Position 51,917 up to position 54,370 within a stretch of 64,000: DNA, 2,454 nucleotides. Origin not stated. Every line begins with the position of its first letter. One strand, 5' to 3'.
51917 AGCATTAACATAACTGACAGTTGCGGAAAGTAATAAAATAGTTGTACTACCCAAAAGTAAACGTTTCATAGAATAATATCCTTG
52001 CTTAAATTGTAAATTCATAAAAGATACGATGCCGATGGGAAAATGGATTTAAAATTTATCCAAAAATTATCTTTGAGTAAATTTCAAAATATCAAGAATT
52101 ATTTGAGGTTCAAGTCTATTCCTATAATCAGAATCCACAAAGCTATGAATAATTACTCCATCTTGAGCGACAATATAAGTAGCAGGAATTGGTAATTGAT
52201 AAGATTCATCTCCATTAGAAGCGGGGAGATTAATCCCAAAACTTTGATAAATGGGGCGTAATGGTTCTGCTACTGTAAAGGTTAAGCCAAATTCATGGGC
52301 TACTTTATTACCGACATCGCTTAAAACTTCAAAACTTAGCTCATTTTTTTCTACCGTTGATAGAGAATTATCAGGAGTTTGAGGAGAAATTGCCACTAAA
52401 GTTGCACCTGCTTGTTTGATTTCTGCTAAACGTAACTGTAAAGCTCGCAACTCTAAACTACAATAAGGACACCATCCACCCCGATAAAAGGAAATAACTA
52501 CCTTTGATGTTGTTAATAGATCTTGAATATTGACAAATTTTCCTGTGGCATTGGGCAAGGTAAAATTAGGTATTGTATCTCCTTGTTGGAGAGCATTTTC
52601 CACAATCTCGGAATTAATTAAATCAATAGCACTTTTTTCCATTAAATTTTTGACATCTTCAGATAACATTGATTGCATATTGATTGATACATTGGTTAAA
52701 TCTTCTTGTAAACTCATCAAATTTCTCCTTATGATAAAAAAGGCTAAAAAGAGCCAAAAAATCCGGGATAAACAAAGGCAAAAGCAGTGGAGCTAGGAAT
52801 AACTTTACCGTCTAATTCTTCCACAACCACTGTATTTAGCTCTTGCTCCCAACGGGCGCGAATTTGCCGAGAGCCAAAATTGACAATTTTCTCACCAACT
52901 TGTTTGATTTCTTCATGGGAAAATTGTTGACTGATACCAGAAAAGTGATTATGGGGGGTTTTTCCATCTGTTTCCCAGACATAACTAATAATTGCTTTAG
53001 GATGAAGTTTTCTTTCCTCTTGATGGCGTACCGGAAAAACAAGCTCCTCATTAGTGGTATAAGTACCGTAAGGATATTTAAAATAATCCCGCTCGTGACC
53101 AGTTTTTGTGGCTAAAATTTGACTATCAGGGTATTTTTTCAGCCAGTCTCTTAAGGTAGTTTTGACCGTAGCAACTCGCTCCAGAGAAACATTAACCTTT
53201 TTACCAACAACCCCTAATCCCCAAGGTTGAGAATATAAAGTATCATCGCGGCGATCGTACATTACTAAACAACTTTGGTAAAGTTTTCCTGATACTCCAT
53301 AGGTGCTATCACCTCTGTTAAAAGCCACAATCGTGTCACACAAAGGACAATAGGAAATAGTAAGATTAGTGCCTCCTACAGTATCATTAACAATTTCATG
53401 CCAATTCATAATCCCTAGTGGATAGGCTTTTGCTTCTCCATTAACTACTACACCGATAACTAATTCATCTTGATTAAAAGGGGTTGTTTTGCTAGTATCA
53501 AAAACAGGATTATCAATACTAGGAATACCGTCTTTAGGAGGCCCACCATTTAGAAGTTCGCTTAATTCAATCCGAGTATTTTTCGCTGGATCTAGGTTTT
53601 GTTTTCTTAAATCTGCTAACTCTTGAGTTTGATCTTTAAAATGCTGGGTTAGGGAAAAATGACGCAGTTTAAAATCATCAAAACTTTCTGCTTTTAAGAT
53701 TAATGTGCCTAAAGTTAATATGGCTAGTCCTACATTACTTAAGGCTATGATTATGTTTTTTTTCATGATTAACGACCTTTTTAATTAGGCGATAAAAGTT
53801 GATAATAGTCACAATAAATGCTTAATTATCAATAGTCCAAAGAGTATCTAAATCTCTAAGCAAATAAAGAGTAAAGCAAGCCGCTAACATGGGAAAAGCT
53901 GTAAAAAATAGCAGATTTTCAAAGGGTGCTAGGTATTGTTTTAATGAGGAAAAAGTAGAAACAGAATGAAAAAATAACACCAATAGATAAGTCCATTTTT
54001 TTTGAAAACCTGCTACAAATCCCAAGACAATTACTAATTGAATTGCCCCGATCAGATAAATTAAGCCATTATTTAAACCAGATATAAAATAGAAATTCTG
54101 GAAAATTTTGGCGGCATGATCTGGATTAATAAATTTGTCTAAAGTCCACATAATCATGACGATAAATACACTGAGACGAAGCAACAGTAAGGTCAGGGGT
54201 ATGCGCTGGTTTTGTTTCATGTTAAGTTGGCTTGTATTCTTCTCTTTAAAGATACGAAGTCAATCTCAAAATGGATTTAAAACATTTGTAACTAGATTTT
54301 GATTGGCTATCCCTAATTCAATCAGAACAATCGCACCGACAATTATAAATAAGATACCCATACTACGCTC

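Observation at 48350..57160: Ten-gene minus-strand operon linking ArsM-like/ArsS-like enzymes to thiol-redox, DedA/TVP38 and TauE membrane proteins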

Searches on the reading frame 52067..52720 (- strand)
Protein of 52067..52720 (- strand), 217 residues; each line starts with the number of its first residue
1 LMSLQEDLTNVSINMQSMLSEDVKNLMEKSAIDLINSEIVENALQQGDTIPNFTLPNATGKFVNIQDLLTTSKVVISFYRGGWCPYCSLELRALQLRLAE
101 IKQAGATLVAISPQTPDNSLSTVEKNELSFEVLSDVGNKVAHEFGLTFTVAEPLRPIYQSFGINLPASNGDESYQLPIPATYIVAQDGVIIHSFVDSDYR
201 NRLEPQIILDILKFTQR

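Call 3: search_protein_families(library=pfam, proteins=[window:52067-52720:-], max_evalue=0.01)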
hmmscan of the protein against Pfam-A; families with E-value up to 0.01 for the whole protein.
window:52067-52720:- (217 aa): 3 families
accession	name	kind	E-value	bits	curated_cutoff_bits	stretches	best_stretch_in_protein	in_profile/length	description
PF00578.27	AhpC-TSA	-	6.1e-28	97.7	26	1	47-192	2-123/124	AhpC/TSA family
PF08534.16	Redoxin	-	1.4e-19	70.8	26.6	1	45-200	1-138/148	Redoxin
PF05988.18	DUF899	-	0.0077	16.3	27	1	83-152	84-153/224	Bacterial protein of unknown function (DUF899)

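Call 4: search_protein_families(library=ncbifam, proteins=[window:52067-52720:-], max_evalue=0.01)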
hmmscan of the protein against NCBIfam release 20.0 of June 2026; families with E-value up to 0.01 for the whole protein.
window:52067-52720:- (217 aa): 9 families
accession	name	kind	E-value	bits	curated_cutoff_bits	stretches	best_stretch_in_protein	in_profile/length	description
NF006960.0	PRK09437.1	equivalog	3.3e-18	66.1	140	1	42-146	2-105/156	thioredoxin-dependent thiol peroxidase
NF002854.0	PRK03147.1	subfamily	1.1e-10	41.7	170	1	41-146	33-137/176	thiol-disulfide oxidoreductase ResA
NF040769.1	SelL_rel_redox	subfamily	2.3e-06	27.4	120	1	49-209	2-170/173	SelL-related redox protein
NF040737.1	peroxi_PrxU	equivalog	8.7e-06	25.6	270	1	30-146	22-147/233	thioredoxin-dependent peroxiredoxin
NF053650.1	PerredPrxQDein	equivalog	8.9e-05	22.5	260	1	50-144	1-93/148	thioredoxin-dependent peroxiredoxin PrxQ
TIGR00385.1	dsbE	subfamily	0.00025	20.7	123.15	0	40-113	31-100/173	DsbE family thiol:disulfide interchange protein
TIGR02661.1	MauD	equivalog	0.00032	20.2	188.6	1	22-151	26-145/189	methylamine dehydrogenase accessory protein MauD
NF009668.0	PRK13189.1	equivalog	0.0005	19.4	211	1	43-147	9-118/224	peroxiredoxin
NF041202.1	StoA_CxxC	exception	0.0014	18.6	210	0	57-137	40-120/163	endospore biogenesis thiol-disulfide oxidoreductase StoA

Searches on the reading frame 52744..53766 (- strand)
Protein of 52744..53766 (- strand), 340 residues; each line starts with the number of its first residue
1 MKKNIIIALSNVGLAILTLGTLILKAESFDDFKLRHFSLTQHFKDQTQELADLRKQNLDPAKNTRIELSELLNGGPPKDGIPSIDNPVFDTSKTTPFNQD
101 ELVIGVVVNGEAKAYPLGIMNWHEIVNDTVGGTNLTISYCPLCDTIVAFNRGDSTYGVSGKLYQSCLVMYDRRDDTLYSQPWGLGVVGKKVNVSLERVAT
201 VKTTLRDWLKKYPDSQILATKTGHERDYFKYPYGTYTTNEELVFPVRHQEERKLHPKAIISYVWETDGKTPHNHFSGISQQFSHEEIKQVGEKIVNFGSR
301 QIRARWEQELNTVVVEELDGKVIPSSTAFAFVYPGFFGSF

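Call 3: search_protein_families(library=pfam, proteins=[window:52744-53766:-], max_evalue=0.01)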
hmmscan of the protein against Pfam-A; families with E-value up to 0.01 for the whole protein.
window:52744-53766:- (340 aa): 1 family
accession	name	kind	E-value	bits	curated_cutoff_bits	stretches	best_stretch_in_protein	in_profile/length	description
PF11376.13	DUF3179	-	5e-79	266.2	27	1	78-316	1-234/292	Protein of unknown function (DUF3179)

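Call 4: search_protein_families(library=ncbifam, proteins=[window:52744-53766:-], max_evalue=0.01)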
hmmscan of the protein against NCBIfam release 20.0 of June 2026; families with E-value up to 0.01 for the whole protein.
window:52744-53766:- (340 aa): 0 families

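Call 25: find_related_loci(query=window:52744-53766:-, collection=metagenome_contigs, flank=10000)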
Query window:52744-53766:- (340 aa) in metagenome_contigs; peptide patterns used: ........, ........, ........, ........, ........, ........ (x = any residue, [..] = any of these).
272 stretches matched a pattern; 188 encode a relative of the query (tblastn E <= 1e-3); the best 80 are kept; 80 distinct loci.
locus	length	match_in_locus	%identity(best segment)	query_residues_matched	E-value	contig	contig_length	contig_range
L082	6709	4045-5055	71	1-337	1e-171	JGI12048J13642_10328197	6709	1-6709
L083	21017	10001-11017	68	1-339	2e-165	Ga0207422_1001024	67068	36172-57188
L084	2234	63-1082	66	1-338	7e-171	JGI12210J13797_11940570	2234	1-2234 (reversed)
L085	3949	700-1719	66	1-338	1e-164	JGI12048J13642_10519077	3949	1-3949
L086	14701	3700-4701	67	9-337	2e-158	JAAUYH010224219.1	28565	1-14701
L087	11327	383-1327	70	25-339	4e-158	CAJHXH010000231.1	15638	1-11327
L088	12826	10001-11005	65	1-338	6e-157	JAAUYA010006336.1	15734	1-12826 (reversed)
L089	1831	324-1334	64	1-337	3e-170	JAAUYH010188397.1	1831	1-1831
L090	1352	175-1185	65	1-337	4e-172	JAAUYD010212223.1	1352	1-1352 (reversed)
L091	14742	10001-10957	69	19-337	2e-156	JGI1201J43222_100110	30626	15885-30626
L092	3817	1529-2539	65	1-337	2e-161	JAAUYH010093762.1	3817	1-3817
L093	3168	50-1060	65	1-337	3e-163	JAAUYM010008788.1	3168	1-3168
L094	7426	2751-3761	63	1-337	2e-155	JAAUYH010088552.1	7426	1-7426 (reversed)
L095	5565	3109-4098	63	5-337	1e-156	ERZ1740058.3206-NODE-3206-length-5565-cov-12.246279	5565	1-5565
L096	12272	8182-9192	63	1-337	5e-155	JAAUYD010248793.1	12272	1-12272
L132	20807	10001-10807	36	63-336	3e-54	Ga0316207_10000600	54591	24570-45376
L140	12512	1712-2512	36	63-336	1e-51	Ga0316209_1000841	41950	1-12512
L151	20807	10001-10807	35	63-336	2e-50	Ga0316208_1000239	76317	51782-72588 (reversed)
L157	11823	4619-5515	34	34-336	5e-50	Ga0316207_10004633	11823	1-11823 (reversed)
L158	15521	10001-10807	35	63-336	1e-49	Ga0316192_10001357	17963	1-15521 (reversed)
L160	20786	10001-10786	35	70-336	3e-49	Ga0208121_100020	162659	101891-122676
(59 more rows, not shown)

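Call 30: search_protein_families(library=ncbifam, proteins=[L160:1393-2493:+, L160:2484-3458:+, L160:3485-5644:+, L160:5652-6488:+, L160:9872-10819:+, L160:14569-15015:+, L132:10891-11682:+, L132:11708-12679:+, L132:14115-15539:+, L160:103-711:+], max_evalue=0.00001)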
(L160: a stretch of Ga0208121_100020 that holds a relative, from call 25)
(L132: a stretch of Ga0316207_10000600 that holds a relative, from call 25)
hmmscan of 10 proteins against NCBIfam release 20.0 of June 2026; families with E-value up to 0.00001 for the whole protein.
L160:1393-2493:+ (366 aa): 23 families
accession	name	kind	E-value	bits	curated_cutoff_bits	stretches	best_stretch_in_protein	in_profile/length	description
NF008823.0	PRK11873.1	subfamily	1.6e-54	185.2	263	1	15-255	2-243/272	arsenite methyltransferase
NF040538.1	methyl_ArsM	equivalog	1.4e-40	139.6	500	2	22-149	3-128/356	arsinothricin biosynthesis methyltransferase ArsM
NF041537.1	ArsM_AhpD_UU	exception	6.6e-32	110.6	510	1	13-242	6-229/345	arsenite methyltransferase/AhpD domain selenoprotein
NF047649.1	MTase_UXPK_star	exception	1.8e-31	109.2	460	1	9-236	2-224/283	methyltransferase/UXPK-star double selenoprotein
NF041536.1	ArsM_DUF2284_UU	exception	4.8e-31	107.6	575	1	8-243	1-230/459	arsenite methyltransferase/DUF2284 domain selenoprotein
NF038099.1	AsSugarArsM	exception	5.7e-27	94.7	400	1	39-326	18-301/321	arsenosugar biosynthesis arsenite methyltransferase ArsM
NF045667.1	MTase_DVU1556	equivalog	2.3e-23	82.8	155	1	79-235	21-160/213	DVU_1556 family methyltransferase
NF040539.1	AST_met_ArsM_2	exception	1e-14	55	240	1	83-235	59-205/262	putative arsinothricin biosynthesis methyltransferase ArsM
TIGR02072.1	BioC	equivalog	1.5e-14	54.4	184.95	1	82-198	36-137/244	malonyl-ACP O-methyltransferase BioC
NF001244.0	PRK00216.1-5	equivalog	5.8e-14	51.9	216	1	83-196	51-156/236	bifunctional demethylmenaquinone methyltransferase/2-methoxy-6-polyprenyl-1,4-benzoquinol methylase UbiE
TIGR01983.1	UbiG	equivalog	1.2e-12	47.7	102.95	1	77-196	46-154/228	bifunctional 2-polyprenyl-6-hydroxyphenol methylase/3-demethylubiquinol 3-O-methyltransferase UbiG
TIGR02752.1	MenG_heptapren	equivalog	2.4e-12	46.9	419.85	1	80-191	45-147/231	demethylmenaquinone methyltransferase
NF001243.0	PRK00216.1-4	equivalog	1.9e-11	43.8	235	1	80-191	47-149/237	demethylmenaquinone methyltransferase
NF043040.1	corrin_prot_MT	hypoth_equivalog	2e-11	43.8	180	1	80-202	41-156/216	corrinoid protein-associated methyltransferase CpaM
TIGR01934.1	MenG_MenH_UbiE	subfamily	2.3e-11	43.4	158.35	1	81-196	40-144/223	ubiquinone/menaquinone biosynthesis methyltransferase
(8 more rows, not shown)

L160:2484-3458:+ (324 aa): 28 families (the best 25 are shown)
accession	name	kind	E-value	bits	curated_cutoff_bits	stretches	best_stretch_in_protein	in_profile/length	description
NF049973.1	radical_Rv1681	equivalog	2.1e-29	102.5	380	1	48-219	73-239/326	Rv1681 family radical SAM protein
TIGR04053.2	TIGR04053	equivalog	8.7e-16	58.1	395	1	53-199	14-160/366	TIGR04053 family radical SAM/SPASM domain-containing protein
NF045574.1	sacti_mat_StsB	exception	1.8e-15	56.7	625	1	43-199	92-243/466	StsB family radical SAM/SPASM domain sactipeptide maturase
NF050035.1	rSAM_WgK_link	exception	1.7e-14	53.6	650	1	55-193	17-152/367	radical SAM/SPASM peptide maturase WgkB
TIGR03962.1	mycofact_rSAM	equivalog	2.9e-14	53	265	1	55-198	20-158/339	mycofactocin radical SAM maturase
TIGR02666.1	moaA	equivalog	3.4e-14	52.6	284.05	1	55-202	18-168/336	GTP 3',8-cyclase MoaA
TIGR04055.1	rSAM_NirJ2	equivalog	4.3e-14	52.8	500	1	52-198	5-147/326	putative heme d1 biosynthesis radical SAM protein NirJ2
TIGR04545.1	rSAM_ahbD_hemeb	equivalog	1.1e-13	51.3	500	1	55-197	8-147/339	heme b synthase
TIGR03470.1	HpnH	equivalog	1.4e-12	47.2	225.05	1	55-213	36-187/318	adenosyl-hopene transferase HpnH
TIGR04251.1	SCM_rSAM_ScmF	equivalog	1.6e-12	47.5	400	1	44-193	1-150/353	SynChlorMet cassette radical SAM/SPASM protein ScmF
TIGR04167.1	rSAM_SeCys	equivalog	1.7e-12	47.2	300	1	42-197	3-156/303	arsenosugar biosynthesis radical SAM (seleno)protein ArsS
TIGR04054.1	rSAM_NirJ1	equivalog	1.7e-12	46.6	650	1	37-193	27-178/387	putative heme d1 biosynthesis radical SAM protein NirJ1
TIGR02668.1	moaA_archaeal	equivalog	3e-12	46.2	325.25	1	48-200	11-159/303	GTP 3',8-cyclase MoaA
TIGR04347.1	pseudo_SAM_Halo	equivalog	9.4e-11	41.6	525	1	52-192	43-179/390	TIGR04347 family pseudo-SAM/SPASM protein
NF001199.0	PRK00164.2-1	equivalog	2.1e-10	40.2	231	1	49-197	14-158/308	GTP 3',8-cyclase MoaA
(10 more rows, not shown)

L160:3485-5644:+ (719 aa): 47 families (the best 25 are shown)
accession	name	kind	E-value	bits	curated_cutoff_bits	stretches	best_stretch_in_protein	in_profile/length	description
NF004991.0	PRK06370.1-3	subfamily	5.4e-159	530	620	1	236-717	25-507/509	FAD-containing oxidoreductase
TIGR01350.1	lipoamide_DH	equivalog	8.6e-116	387.4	408.8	1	247-699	3-456/461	dihydrolipoyl dehydrogenase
TIGR02053.1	MerA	equivalog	9.2e-116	387.6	454.45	1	247-697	2-453/465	mercury(II) reductase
NF004947.0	PRK06292.2-5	equivalog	5.2e-89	299.3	592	1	247-705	5-466/474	dihydrolipoyl dehydrogenase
NF004776.0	PRK06116.1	equivalog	9.3e-86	288.6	480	1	245-688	4-444/450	glutathione-disulfide reductase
NF004992.0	PRK06370.1-4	equivalog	1.6e-84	284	629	1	243-689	4-447/459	FAD-containing oxidoreductase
NF004945.0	PRK06292.2-3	equivalog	1.3e-82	278.2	494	1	242-694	2-449/457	dihydrolipoyl dehydrogenase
NF004943.0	PRK06292.2-1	equivalog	4.5e-82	276.2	432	1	247-694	5-452/456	dihydrolipoyl dehydrogenase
NF004946.0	PRK06292.2-4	subfamily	4.7e-81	273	634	1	247-696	5-469/487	dihydrolipoyl dehydrogenase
NF005884.0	PRK07846.1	equivalog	2.7e-80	270.2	501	1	247-675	5-428/454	mycothione reductase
NF010311.1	PRK13748.1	subfamily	3.3e-79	267.2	600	1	242-697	94-548/560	mercury(II) reductase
NF005883.0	PRK07845.1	equivalog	1.8e-77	261.3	479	1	247-694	4-456/466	NAD(P)H-quinone dehydrogenase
NF003585.0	PRK05249.1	equivalog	6.4e-77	259.1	465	1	243-694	4-454/464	Si-specific NAD(P)(+) transhydrogenase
TIGR01424.1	gluta_reduc_2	equivalog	2.4e-74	250.6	606.05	1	244-688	1-440/446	glutathione-disulfide reductase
NF041853.1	hythiocyan_redase_MerA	equivalog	5.4e-72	243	650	1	247-689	5-433/440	hypothiocyanous acid reductase MerA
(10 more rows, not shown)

L160:5652-6488:+ (278 aa): 0 families

L160:9872-10819:+ (315 aa): 0 families

L160:14569-15015:+ (148 aa): 0 families

L132:10891-11682:+ (263 aa): 0 families

L132:11708-12679:+ (323 aa): 25 families
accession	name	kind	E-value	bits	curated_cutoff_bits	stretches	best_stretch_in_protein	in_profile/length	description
TIGR04167.1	rSAM_SeCys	equivalog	5.2e-142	472.5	300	1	20-323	2-303/303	arsenosugar biosynthesis radical SAM (seleno)protein ArsS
NF050035.1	rSAM_WgK_link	exception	1.3e-14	54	650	1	28-163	11-145/367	radical SAM/SPASM peptide maturase WgkB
TIGR03962.1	mycofact_rSAM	equivalog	4e-14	52.5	265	1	28-167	14-150/339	mycofactocin radical SAM maturase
TIGR04317.1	W_rSAM_matur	equivalog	1.8e-11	43.7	380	1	25-163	3-138/349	tungsten cofactor oxidoreductase radical SAM maturase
NF049973.1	radical_Rv1681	equivalog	4.2e-11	42.4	380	1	33-166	79-211/326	Rv1681 family radical SAM protein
TIGR04055.1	rSAM_NirJ2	equivalog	5.7e-11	42.5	500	1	31-166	5-138/326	putative heme d1 biosynthesis radical SAM protein NirJ2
TIGR04054.1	rSAM_NirJ1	equivalog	8.2e-11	41.1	650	1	29-161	39-169/387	putative heme d1 biosynthesis radical SAM protein NirJ1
TIGR04051.1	rSAM_NirJ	equivalog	2e-10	40.2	515.45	1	31-163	7-137/354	heme d1 biosynthesis radical SAM protein NirJ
TIGR02668.1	moaA_archaeal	equivalog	2.2e-10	40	325.25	1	24-106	8-91/303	GTP 3',8-cyclase MoaA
NF001199.0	PRK00164.2-1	equivalog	3.8e-10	39.4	231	1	25-121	11-108/308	GTP 3',8-cyclase MoaA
NF045574.1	sacti_mat_StsB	exception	2e-09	36.8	625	1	22-165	92-232/466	StsB family radical SAM/SPASM domain sactipeptide maturase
TIGR02666.1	moaA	equivalog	2.4e-09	36.6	284.05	1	25-105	9-93/336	GTP 3',8-cyclase MoaA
TIGR04078.1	rSAM_yydG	equivalog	3.3e-09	36.6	300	1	26-90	1-66/309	YydG family radical SAM peptide epimerase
TIGR04546.1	rSAM_ahbC_deAc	equivalog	3.6e-09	35.9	650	1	30-163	43-174/390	12,18-didecarboxysiroheme deacetylase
TIGR04347.1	pseudo_SAM_Halo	equivalog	7.4e-09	35.3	525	1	31-160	43-170/390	TIGR04347 family pseudo-SAM/SPASM protein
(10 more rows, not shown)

L132:14115-15539:+ (474 aa): 6 families
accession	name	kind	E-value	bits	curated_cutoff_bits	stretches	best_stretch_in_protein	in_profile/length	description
NF040817.1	GdhA_Arch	equivalog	1.5e-101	340.6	750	1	17-380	12-365/419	glutamate dehydrogenase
NF041398.1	GluDhGdhB_Halo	equivalog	3.3e-99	332.6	620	1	13-388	5-364/410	glutamate dehydrogenase GdhB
NF006929.0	PRK09414.1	equivalog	1.8e-53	182.1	536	1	45-379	61-390/445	NADP-specific glutamate dehydrogenase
NF010633.0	PRK14030.1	subfamily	2e-40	139.2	743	1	51-380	66-391/445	glutamate dehydrogenase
NF010634.0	PRK14031.1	equivalog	3.2e-38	131.3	822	1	51-381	66-391/444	NADP-specific glutamate dehydrogenase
NF035922.1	Trp_DH_ScyB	equivalog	1e-16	60.9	600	1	219-372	161-296/346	tryptophan dehydrogenase ScyB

L160:103-711:+ (202 aa): 1 family
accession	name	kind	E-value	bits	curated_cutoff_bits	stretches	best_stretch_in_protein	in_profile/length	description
TIGR04282.1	glyco_like_cofC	hypoth_equivalog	6e-22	78.4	134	1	34-158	64-189/189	TIGR04282 family arsenosugar biosynthesis glycosyltransferase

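Call 46: search_solved_structures(query=window:52744-53766:-, max_evalue=1)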
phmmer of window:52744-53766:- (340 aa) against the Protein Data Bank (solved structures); distinct sequences matched with E-value up to 1: 1.
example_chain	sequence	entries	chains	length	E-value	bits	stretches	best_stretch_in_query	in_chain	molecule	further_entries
2wvr_A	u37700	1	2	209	0.27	13.7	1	39-96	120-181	GEMININ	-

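Call 77: search_protein_families(library=pfam, proteins=[L160:5652-6488:+], max_evalue=0.001)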
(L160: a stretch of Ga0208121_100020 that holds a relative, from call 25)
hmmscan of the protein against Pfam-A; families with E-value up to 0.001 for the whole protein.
L160:5652-6488:+ (278 aa): 1 family
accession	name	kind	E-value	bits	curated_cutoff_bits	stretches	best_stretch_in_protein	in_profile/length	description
PF04784.19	DUF547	-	1.5e-25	90.1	27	1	85-198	2-125/125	Protein of unknown function, DUF547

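Call 81: predict_structure(protein=window:52744-53766:-)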
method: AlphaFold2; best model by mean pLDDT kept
length: 340 residues; sequences in the alignment: 1
mean_pLDDT: 36.5   pTM: 0.22
mean pLDDT of the five models: 36.5, 29.1, 27.9, 27.3, 25.6
residues with pLDDT >= 90: 0; 70-90: 0; 50-70: 51; < 50: 289
segments of 3 or more residues with pLDDT < 50: 1-13, 38-41, 43-290, 322-340
pLDDT, mean of each block of 10 residues (from residue 1): 36 52 59 53 45 41 31 32 27 29 31 33 39 40 40 29 30 31 24 28 39 29 25 22 22 26 32 33 44 55 57 57 42 30
secondary structure, 60 per line:
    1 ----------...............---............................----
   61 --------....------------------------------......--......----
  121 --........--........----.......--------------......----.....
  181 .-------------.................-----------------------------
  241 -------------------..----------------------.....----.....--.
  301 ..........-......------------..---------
elements in order: H11-25 H29-56 H69-72 E103-108 E111-116 E123-130 E133-140 E145-151 E166-171 E176-181 H195-211 H284-288 E293-297 E300-307 E312-317

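Call 84: search_protein_families(library=ncbifam, proteins=[L132:12661-13359:+, L132:13319-14020:+], max_evalue=0.000001)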
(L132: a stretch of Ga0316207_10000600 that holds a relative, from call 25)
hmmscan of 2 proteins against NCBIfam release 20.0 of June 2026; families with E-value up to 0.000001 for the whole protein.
L132:12661-13359:+ (232 aa): 5 families
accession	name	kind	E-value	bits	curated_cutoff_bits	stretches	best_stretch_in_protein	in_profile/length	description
TIGR04283.1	glyco_like_mftF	equivalog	6e-85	284.3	182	1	13-231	1-221/221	TIGR04283 family arsenosugar biosynthesis glycosyltransferase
TIGR03937.1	PgaC_IcaA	equivalog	2.1e-15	56.6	422.3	1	8-111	42-152/407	poly-beta-1,6-N-acetyl-D-glucosamine synthase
TIGR03965.1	mycofact_glyco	equivalog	1.3e-09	37.4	280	1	9-96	72-166/467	mycofactocin biosynthesis glycosyltransferase MftF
NF041875.1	EPS_EpsD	equivalog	9.8e-09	35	370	1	13-111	1-103/325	exopolysaccharide biosynthesis glycosyltransferase EpsD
TIGR04182.1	glyco_TIGR04182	equivalog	3.7e-07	29.8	325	1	12-106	1-95/293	S-layer glycoprotein N-glycosyltransferase AglJ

L132:13319-14020:+ (233 aa): 2 families
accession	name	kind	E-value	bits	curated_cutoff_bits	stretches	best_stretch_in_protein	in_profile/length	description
TIGR04282.1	glyco_like_cofC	hypoth_equivalog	5.5e-61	205.6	134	1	23-212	1-189/189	TIGR04282 family arsenosugar biosynthesis glycosyltransferase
TIGR03552.1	F420_cofC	equivalog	1.5e-12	47.6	105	1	34-216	11-188/196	2-phospho-L-lactate guanylyltransferase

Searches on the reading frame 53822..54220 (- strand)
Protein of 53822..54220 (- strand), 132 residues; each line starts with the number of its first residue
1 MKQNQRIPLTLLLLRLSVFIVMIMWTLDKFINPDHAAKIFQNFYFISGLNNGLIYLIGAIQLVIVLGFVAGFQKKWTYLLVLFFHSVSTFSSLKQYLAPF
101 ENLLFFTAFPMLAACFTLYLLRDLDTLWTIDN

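Call 3: search_protein_families(library=pfam, proteins=[window:53822-54220:-], max_evalue=0.01)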
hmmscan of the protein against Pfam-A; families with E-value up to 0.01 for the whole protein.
window:53822-54220:- (132 aa): 2 families
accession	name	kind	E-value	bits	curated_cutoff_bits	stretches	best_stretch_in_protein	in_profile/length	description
PF07681.17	DoxX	-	6.6e-05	23.9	23.6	1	11-90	2-81/85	DoxX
PF07291.16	MauE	-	0.0022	18.7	27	1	10-85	4-80/128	Methylamine utilisation protein MauE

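Call 4: search_protein_families(library=ncbifam, proteins=[window:53822-54220:-], max_evalue=0.01)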
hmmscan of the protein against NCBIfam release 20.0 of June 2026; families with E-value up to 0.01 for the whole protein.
window:53822-54220:- (132 aa): 0 families
